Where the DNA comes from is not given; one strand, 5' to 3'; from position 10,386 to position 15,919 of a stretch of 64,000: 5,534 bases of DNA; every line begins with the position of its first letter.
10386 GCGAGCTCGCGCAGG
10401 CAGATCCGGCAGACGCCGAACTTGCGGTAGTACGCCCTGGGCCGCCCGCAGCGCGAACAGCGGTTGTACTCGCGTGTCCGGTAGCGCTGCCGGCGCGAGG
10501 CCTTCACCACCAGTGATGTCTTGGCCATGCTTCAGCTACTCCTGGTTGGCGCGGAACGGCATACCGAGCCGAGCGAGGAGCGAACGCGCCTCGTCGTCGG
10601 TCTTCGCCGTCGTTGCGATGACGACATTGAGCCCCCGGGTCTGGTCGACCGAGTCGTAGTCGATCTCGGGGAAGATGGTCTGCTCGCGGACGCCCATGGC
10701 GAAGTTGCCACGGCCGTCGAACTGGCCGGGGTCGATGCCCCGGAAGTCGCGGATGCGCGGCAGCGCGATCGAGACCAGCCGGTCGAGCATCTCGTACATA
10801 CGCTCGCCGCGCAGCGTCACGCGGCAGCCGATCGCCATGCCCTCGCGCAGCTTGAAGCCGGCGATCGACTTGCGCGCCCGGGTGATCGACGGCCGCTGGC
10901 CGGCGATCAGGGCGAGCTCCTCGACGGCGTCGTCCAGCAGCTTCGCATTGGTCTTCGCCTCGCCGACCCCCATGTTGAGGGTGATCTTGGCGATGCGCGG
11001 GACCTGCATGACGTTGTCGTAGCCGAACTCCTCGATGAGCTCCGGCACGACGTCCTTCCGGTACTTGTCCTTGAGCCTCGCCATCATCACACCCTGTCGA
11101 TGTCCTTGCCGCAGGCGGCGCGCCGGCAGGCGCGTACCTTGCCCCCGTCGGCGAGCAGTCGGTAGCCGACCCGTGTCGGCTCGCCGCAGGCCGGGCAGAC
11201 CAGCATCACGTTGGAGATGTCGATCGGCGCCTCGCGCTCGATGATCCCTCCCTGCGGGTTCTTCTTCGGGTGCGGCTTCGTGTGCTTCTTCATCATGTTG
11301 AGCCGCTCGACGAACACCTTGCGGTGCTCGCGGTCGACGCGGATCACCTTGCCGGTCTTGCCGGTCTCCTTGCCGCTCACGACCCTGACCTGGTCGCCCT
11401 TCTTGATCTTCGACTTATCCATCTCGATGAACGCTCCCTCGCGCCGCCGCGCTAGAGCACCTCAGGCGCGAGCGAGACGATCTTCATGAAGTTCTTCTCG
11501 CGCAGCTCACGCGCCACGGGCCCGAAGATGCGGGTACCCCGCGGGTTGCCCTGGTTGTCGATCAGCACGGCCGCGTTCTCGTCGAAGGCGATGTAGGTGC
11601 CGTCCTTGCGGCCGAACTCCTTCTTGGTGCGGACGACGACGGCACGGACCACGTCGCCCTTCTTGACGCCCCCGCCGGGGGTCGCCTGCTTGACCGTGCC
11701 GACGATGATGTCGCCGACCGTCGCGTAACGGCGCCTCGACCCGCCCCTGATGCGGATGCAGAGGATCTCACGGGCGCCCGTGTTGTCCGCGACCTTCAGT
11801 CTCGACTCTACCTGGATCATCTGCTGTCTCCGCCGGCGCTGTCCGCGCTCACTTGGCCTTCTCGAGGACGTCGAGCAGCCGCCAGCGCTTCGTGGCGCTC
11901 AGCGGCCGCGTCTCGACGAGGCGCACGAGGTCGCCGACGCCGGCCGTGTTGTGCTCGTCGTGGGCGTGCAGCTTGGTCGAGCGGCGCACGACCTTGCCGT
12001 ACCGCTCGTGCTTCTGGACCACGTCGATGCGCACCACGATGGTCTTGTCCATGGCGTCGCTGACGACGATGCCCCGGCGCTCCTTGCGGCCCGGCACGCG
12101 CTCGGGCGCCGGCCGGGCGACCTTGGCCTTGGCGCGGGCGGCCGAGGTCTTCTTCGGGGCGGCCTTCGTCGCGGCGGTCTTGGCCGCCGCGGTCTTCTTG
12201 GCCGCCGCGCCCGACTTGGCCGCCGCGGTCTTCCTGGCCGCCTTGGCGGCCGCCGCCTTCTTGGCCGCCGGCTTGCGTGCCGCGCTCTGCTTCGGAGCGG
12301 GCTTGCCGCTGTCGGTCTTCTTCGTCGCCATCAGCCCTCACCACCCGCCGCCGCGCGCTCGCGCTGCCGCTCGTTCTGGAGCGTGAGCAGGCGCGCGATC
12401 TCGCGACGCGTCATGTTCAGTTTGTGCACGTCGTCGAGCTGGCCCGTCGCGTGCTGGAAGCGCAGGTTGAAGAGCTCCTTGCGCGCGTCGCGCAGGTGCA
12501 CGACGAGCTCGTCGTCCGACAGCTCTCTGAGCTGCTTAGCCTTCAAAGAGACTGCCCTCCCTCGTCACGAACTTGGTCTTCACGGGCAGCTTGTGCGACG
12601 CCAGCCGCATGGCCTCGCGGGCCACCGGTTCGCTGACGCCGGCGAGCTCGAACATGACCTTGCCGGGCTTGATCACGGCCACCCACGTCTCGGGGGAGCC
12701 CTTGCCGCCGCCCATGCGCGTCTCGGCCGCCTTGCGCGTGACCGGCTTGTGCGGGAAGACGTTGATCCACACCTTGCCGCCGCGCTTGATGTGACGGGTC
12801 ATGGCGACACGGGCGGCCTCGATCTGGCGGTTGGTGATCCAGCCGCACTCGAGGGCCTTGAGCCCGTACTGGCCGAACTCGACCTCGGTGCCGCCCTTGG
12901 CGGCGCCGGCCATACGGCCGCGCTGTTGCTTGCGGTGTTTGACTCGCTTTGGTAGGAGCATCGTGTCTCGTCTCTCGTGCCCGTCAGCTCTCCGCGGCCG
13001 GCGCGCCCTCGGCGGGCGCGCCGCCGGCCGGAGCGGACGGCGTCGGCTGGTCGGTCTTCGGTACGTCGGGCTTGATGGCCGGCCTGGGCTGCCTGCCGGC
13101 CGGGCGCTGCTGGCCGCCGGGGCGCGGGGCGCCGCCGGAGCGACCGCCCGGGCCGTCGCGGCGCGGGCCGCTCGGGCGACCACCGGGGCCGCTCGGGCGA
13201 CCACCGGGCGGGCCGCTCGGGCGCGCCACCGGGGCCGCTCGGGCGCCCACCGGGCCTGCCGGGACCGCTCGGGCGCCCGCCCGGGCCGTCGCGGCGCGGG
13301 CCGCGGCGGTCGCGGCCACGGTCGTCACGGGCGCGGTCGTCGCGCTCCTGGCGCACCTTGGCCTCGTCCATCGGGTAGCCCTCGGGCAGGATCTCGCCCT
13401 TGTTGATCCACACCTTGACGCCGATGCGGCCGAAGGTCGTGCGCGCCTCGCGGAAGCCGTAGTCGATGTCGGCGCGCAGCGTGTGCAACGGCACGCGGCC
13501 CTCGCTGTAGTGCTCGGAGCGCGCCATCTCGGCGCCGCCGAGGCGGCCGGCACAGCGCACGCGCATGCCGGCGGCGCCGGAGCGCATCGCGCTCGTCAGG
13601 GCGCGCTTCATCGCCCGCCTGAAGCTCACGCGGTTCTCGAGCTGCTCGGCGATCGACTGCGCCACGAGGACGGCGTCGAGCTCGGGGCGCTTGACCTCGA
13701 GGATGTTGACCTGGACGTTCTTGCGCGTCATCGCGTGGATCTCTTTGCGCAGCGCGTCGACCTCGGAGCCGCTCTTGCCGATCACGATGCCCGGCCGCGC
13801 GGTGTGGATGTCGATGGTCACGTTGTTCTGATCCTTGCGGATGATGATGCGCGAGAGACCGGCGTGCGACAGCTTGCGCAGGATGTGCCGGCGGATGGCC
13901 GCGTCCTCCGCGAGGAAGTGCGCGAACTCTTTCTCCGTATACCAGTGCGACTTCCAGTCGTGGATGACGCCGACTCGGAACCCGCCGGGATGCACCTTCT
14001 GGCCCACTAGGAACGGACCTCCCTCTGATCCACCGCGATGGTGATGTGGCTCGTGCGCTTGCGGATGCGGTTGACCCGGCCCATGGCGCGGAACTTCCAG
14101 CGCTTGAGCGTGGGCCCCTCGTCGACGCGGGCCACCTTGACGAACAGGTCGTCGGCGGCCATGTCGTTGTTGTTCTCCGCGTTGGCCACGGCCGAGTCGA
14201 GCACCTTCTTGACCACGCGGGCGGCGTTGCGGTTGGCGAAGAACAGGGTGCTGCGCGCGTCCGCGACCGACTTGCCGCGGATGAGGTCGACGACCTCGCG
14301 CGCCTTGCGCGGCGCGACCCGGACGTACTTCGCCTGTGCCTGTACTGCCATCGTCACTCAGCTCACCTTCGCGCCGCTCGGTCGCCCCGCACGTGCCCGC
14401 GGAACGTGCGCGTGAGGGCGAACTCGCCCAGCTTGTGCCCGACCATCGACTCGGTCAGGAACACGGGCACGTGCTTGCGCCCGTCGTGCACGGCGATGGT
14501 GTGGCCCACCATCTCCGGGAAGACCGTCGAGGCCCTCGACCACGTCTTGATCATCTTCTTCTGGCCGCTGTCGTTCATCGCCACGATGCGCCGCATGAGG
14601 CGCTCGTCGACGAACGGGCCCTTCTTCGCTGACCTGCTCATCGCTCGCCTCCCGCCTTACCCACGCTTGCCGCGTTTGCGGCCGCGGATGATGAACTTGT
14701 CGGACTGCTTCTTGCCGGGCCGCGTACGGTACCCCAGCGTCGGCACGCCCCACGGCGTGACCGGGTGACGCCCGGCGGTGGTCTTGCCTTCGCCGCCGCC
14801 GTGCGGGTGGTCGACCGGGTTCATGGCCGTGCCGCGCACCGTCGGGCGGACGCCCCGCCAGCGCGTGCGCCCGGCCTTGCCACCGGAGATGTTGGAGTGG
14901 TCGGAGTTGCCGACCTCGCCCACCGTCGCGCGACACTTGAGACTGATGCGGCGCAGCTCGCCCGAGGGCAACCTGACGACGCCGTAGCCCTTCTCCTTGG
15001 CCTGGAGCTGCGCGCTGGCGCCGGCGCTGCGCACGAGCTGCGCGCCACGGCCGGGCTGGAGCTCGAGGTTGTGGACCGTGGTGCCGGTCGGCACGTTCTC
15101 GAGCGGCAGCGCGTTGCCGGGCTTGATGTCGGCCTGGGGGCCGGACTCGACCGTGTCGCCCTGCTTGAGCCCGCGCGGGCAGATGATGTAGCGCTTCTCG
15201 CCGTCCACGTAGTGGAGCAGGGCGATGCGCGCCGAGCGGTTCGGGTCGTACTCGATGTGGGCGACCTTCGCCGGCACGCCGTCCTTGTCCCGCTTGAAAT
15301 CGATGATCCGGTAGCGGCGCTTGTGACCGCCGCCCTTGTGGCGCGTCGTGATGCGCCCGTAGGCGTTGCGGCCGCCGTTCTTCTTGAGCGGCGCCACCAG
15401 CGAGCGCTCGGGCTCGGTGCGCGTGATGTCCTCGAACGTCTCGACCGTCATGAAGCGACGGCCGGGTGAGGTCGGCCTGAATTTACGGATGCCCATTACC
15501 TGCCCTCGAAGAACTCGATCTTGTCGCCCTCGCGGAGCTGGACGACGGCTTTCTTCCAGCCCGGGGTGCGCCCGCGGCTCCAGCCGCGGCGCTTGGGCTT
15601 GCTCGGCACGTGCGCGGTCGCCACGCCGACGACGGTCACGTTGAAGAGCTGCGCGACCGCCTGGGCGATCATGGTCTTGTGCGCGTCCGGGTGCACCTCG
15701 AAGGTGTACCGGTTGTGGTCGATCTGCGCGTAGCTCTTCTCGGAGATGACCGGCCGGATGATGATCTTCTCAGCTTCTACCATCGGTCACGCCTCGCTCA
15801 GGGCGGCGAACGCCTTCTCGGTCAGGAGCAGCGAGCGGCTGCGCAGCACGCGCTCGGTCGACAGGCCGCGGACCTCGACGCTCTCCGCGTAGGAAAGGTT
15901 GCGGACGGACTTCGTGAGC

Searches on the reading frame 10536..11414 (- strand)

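Call 73: search_protein_families(library=ncbifam, proteins=[window:10536-11414:-], max_evalue=1e-10)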
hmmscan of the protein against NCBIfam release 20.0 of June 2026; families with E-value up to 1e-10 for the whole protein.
window:10536-11414:- (292 aa): 2 families
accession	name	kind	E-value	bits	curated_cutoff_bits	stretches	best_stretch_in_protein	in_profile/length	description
NF000585.0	PRK00010.1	equivalog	3.8e-88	294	186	1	110-289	1-180/181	50S ribosomal protein L5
NF003258.0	PRK04219.1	equivalog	1.2e-25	90.1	166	1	133-267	9-134/178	50S ribosomal protein L5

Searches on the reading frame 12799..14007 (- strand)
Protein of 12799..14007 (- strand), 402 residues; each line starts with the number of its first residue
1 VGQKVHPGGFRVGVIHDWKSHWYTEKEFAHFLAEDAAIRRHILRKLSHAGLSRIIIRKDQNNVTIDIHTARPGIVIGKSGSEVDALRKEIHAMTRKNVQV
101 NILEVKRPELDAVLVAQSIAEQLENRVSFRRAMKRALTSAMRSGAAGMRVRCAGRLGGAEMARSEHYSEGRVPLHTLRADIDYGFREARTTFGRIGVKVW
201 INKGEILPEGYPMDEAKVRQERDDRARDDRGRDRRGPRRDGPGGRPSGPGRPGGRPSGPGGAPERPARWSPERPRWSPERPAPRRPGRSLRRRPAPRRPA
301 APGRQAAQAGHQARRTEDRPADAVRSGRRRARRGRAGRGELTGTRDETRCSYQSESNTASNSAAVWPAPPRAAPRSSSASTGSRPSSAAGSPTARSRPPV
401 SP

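Call 73: search_protein_families(library=ncbifam, proteins=[window:12799-14007:-], max_evalue=1e-10)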
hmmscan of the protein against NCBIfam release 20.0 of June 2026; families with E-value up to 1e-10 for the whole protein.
window:12799-14007:- (402 aa): 3 families
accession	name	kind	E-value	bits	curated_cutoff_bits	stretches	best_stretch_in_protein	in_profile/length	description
TIGR01009.1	rpsC_bact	equivalog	3.1e-90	301.6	114.5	1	1-208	1-210/212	30S ribosomal protein S3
NF003219.0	PRK04191.1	equivalog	1.3e-30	106.4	147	1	25-221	4-203/229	30S ribosomal protein S3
TIGR01008.1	uS3_euk_arch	equivalog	5.1e-28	98.2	150.25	1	34-208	11-188/195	30S ribosomal protein S3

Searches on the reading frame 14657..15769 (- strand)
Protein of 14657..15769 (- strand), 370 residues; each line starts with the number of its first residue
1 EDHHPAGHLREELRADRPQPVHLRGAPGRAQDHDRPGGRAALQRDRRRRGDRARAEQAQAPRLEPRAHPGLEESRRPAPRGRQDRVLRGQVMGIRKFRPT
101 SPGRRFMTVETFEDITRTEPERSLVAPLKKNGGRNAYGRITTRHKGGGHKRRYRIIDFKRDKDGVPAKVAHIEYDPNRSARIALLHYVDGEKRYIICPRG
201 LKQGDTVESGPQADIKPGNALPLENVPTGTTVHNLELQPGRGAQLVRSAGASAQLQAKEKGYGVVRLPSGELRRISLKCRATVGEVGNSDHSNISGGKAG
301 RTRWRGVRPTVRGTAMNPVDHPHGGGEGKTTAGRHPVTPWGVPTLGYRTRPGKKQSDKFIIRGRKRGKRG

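Call 73: search_protein_families(library=ncbifam, proteins=[window:14657-15769:-], max_evalue=1e-10)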
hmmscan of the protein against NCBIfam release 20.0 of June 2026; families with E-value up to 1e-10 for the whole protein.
window:14657-15769:- (370 aa): 2 families
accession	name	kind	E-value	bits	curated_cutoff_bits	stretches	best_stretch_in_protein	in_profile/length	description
TIGR01171.1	rplB_bact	equivalog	8.6e-134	445.2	174.5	1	94-365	1-274/275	50S ribosomal protein L2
NF007180.0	PRK09612.1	equivalog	2.5e-43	148.3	265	1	137-332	10-211/238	50S ribosomal protein L2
